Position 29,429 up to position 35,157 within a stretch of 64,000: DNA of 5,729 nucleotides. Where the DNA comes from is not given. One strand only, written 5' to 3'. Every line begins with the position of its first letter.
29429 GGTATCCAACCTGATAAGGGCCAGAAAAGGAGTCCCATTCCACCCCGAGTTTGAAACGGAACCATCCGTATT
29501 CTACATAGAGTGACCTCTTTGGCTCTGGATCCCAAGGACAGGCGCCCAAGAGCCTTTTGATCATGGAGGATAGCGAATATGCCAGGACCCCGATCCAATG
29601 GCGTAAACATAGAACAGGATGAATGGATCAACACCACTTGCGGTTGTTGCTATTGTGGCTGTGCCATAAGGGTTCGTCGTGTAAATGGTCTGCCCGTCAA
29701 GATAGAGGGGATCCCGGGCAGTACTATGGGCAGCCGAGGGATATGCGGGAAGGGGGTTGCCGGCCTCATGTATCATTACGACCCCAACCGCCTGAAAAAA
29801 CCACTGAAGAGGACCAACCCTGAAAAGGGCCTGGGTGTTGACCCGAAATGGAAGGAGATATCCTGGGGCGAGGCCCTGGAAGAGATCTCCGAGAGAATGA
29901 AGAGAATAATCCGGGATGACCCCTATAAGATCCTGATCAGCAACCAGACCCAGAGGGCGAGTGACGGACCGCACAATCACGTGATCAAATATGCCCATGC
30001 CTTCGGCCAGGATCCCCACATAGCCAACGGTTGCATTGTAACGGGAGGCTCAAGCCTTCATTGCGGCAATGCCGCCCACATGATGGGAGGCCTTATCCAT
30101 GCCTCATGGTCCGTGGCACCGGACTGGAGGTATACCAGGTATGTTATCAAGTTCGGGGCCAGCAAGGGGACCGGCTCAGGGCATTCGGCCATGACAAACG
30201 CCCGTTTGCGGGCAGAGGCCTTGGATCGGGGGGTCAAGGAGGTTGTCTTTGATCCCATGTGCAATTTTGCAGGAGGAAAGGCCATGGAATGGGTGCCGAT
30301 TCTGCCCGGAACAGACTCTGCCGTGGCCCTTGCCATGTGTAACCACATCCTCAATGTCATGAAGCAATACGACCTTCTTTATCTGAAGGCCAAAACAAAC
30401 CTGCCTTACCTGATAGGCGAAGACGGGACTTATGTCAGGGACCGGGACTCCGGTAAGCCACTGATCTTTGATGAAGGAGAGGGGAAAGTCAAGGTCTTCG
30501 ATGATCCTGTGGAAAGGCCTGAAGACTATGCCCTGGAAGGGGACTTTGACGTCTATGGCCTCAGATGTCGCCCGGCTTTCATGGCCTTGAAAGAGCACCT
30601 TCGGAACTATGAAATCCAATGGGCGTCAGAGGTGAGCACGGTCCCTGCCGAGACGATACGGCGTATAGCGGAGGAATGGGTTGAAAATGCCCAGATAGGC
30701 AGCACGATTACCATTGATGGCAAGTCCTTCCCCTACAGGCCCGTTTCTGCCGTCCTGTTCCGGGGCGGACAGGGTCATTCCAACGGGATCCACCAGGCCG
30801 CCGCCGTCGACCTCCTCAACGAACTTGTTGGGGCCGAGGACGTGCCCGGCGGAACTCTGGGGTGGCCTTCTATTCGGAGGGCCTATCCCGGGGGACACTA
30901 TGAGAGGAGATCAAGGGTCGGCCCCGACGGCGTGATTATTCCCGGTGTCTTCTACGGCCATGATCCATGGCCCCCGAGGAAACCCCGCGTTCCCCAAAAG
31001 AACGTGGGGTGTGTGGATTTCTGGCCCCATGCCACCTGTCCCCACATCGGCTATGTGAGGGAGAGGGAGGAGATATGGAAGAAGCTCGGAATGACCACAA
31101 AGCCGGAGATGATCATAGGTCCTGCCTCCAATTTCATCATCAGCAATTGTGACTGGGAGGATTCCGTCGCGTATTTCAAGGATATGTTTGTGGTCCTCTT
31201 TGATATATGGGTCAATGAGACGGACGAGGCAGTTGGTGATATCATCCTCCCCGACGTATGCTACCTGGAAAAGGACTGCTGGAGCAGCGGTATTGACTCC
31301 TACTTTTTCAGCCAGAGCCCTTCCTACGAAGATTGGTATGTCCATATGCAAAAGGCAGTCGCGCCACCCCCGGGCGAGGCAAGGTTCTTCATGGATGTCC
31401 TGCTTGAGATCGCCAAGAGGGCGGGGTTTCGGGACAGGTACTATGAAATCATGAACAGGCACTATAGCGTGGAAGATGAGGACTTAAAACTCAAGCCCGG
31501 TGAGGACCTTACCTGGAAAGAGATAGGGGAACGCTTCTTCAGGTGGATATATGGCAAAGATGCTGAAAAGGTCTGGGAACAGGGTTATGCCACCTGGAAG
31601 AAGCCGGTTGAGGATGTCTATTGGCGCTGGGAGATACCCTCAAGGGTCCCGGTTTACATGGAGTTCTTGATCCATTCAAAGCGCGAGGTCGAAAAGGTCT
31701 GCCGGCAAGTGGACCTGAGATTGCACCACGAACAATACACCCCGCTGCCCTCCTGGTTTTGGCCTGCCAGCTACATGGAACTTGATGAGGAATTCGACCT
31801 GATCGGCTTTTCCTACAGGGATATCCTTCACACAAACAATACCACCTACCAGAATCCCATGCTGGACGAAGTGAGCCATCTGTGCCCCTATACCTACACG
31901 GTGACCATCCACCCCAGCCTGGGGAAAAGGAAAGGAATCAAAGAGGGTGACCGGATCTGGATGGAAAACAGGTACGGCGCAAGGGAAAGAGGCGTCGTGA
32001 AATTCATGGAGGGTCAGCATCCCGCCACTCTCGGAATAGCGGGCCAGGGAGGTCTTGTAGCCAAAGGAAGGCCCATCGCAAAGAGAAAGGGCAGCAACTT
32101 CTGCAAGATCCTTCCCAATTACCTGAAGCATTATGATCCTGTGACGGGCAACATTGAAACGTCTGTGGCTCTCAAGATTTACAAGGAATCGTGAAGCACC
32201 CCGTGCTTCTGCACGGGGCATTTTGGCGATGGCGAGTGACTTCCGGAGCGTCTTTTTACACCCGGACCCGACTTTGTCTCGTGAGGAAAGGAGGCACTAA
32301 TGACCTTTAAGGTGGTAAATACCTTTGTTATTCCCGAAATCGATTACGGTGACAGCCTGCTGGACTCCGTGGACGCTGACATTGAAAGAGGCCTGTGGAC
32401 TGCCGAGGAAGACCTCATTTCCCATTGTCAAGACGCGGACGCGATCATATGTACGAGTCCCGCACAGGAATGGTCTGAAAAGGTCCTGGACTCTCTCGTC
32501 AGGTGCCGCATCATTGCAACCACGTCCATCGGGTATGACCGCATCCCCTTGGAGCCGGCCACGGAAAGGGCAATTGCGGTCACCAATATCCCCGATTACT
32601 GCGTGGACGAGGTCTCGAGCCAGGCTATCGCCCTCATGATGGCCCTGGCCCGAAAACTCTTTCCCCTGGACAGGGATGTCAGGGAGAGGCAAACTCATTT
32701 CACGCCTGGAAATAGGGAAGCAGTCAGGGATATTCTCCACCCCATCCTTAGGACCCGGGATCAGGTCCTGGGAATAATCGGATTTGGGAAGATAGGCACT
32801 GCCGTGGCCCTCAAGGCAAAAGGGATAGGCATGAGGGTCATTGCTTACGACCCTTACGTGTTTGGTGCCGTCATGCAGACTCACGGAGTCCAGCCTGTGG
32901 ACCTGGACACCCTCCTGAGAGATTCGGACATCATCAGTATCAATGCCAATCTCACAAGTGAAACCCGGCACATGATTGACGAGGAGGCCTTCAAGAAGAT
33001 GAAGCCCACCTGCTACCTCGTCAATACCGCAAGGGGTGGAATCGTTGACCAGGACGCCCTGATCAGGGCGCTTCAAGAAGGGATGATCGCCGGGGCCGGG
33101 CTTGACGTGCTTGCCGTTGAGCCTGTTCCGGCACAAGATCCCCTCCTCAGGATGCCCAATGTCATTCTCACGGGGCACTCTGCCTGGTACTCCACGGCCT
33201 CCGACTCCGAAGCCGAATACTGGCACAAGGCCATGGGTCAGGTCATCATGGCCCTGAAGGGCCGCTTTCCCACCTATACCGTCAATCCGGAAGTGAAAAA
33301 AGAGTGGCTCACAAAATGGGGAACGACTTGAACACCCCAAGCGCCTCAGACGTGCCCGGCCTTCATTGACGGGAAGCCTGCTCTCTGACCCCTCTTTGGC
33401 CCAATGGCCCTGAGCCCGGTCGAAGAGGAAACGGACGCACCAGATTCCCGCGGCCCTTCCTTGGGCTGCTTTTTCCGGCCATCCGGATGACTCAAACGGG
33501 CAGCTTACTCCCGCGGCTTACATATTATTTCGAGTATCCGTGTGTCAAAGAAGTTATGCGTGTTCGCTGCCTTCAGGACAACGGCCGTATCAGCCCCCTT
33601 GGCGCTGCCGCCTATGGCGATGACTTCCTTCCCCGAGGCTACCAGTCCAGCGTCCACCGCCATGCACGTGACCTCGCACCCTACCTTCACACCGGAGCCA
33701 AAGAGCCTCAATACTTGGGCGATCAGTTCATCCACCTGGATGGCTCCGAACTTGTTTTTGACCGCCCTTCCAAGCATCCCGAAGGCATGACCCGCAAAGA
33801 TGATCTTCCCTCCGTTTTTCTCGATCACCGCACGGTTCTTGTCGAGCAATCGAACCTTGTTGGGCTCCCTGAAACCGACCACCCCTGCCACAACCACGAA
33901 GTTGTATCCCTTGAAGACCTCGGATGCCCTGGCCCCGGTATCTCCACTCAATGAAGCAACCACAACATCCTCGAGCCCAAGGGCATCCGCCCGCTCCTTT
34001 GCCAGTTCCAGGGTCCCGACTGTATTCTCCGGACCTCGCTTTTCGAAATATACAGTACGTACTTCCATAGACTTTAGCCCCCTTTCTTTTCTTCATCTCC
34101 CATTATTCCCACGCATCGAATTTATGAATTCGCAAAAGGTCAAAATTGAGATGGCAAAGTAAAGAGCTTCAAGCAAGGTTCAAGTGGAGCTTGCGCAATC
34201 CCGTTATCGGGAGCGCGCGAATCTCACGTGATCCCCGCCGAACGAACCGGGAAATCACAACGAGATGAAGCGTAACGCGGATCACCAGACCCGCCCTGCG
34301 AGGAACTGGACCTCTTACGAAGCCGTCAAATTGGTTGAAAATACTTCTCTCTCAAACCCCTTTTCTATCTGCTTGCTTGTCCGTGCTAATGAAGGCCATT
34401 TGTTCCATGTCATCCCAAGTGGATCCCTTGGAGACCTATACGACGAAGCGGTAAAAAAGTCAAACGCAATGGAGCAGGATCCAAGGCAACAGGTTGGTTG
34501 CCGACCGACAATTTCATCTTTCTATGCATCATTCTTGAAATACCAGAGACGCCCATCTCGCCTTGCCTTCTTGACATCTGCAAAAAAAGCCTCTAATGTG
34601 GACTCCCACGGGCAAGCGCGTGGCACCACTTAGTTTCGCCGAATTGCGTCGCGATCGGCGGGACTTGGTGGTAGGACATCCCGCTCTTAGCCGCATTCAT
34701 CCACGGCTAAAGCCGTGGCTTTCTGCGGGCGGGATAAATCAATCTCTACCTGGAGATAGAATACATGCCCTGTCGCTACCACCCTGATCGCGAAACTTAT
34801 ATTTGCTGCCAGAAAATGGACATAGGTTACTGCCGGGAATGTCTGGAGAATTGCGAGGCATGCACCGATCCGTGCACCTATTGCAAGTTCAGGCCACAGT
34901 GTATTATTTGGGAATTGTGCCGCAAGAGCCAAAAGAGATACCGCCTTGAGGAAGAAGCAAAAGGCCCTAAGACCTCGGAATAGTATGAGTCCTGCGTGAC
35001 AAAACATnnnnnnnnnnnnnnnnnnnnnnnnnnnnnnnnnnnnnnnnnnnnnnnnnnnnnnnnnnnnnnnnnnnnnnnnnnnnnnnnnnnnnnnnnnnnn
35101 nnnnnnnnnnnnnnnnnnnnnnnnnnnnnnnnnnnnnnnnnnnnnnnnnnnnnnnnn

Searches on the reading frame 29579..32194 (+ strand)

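Call 14: search_protein_families(library=pfam, proteins=[window:29579-32194:+], max_evalue=0.01)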
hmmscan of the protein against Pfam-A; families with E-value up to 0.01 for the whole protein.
window:29579-32194:+ (871 aa): 3 families
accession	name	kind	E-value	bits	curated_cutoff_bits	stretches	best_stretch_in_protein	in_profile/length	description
PF00384.28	Molybdopterin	-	2.5e-19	70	24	1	71-614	1-353/353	Molybdopterin oxidoreductase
PF01568.27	Molydop_binding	-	9.9e-05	22.8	26.8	1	746-805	6-62/110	Molydopterin dinucleotide binding domain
PF04879.21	Molybdop_Fe4S4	-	0.0014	19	22.7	1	15-67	2-54/55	Molybdopterin oxidoreductase Fe4S4 domain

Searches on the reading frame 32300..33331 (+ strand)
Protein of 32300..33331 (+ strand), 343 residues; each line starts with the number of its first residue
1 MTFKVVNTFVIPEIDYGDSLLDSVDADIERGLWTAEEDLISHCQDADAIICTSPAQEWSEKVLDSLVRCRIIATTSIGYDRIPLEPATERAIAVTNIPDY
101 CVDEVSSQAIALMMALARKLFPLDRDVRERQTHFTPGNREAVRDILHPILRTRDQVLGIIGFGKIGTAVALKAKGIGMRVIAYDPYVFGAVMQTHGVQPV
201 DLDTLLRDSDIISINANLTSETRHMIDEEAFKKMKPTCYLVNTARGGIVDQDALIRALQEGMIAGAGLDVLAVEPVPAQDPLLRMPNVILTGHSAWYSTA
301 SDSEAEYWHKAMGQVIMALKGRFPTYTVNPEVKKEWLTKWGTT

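Call 14: search_protein_families(library=pfam, proteins=[window:32300-33331:+], max_evalue=0.01)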
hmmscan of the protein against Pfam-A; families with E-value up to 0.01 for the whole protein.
window:32300-33331:+ (343 aa): 3 families
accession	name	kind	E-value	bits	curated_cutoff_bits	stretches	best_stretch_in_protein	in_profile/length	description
PF02826.25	2-Hacid_dh_C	-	3.6e-58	196.3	25.1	1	110-295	1-178/178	D-isomer specific 2-hydroxyacid dehydrogenase, NAD binding domain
PF00389.36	2-Hacid_dh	-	3.4e-15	56.3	24.6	1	35-234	29-120/134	D-isomer specific 2-hydroxyacid dehydrogenase, catalytic domain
PF00670.27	AdoHcyase_NAD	-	0.00074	20.1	27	1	157-243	26-109/162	S-adenosyl-L-homocysteine hydrolase, NAD binding domain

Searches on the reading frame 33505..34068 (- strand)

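Call 14: search_protein_families(library=pfam, proteins=[window:33505-34068:-], max_evalue=0.01)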
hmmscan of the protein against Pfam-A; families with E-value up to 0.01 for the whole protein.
window:33505-34068:- (187 aa): 1 family
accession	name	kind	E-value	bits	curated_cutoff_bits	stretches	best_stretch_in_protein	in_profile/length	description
PF02887.21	PK_C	-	5.4e-06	26.9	28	1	20-164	4-113/114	Pyruvate kinase, alpha/beta domain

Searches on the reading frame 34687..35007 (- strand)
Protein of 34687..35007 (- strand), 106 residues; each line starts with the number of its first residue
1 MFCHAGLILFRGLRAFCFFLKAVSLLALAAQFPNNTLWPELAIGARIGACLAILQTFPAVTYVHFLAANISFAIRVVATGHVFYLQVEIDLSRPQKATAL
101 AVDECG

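Call 17: search_protein_families(library=pfam, proteins=[window:34687-35007:-], max_evalue=0.1)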
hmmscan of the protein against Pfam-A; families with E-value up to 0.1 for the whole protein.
window:34687-35007:- (106 aa): 1 family
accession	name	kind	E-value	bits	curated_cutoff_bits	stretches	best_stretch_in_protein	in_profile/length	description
PF10943.13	DUF2632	-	0.023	14.8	25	1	9-92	63-149/233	Protein of unknown function (DUF2632)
